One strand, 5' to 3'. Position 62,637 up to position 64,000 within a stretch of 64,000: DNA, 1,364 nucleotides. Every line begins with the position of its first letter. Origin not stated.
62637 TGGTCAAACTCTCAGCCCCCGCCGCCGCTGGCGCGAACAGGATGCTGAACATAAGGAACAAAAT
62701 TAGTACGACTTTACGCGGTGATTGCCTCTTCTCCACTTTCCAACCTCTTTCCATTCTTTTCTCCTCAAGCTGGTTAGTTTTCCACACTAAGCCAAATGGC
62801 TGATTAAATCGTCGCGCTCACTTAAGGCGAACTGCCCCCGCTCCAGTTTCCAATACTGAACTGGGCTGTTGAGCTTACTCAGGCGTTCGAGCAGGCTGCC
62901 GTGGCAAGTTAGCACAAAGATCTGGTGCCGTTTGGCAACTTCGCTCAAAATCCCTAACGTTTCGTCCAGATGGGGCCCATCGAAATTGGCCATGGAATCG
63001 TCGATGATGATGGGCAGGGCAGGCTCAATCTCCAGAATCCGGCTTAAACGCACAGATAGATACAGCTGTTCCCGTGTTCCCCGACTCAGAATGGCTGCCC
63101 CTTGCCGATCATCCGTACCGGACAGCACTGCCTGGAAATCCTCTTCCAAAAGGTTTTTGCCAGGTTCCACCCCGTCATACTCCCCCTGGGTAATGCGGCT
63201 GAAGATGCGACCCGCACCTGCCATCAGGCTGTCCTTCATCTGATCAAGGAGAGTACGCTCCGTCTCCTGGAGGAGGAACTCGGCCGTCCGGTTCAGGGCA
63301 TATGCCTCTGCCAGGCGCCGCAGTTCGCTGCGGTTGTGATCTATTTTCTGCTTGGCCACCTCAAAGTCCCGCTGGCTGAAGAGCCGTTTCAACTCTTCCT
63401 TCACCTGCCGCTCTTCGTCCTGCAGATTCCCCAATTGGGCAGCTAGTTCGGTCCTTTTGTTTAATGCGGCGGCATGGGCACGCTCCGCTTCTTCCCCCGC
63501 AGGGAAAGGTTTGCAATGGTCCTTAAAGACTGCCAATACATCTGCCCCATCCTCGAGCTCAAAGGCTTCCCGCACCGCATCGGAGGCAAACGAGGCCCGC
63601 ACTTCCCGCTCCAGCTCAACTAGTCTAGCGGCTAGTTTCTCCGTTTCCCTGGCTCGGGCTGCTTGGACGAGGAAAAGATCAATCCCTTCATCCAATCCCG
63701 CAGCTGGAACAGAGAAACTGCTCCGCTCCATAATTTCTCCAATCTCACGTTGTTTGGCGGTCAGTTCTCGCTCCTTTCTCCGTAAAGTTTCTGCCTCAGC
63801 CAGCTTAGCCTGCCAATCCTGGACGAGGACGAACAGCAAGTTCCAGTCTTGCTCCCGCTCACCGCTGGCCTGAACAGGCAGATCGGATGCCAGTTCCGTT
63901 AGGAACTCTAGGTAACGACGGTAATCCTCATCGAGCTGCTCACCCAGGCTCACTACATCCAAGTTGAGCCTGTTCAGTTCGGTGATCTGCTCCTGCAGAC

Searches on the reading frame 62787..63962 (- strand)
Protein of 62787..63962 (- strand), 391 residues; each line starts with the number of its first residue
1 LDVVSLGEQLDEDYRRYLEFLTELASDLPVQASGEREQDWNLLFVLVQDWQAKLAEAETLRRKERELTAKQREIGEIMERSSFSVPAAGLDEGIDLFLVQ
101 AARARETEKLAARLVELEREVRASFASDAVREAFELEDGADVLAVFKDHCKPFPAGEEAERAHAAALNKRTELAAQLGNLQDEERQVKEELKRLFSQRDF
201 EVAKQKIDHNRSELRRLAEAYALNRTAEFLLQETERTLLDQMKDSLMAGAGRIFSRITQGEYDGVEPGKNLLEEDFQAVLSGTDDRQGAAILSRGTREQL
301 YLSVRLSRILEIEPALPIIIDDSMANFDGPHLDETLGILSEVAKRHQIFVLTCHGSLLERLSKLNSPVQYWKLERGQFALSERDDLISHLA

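Call 5: search_protein_families(library=pfam, proteins=[window:62787-63962:-])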
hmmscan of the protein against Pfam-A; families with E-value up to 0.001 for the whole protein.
window:62787-63962:- (391 aa): 1 family
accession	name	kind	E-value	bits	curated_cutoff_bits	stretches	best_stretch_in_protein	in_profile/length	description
PF02463.25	SMC_N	-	6.1e-05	23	40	1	182-364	114-208/220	RecF/RecN/SMC N terminal domain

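Call 64: search_protein_families(library=ncbifam, proteins=[window:62787-63962:-], max_evalue=0.00001)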
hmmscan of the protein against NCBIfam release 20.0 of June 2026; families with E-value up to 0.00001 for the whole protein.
window:62787-63962:- (391 aa): 0 families
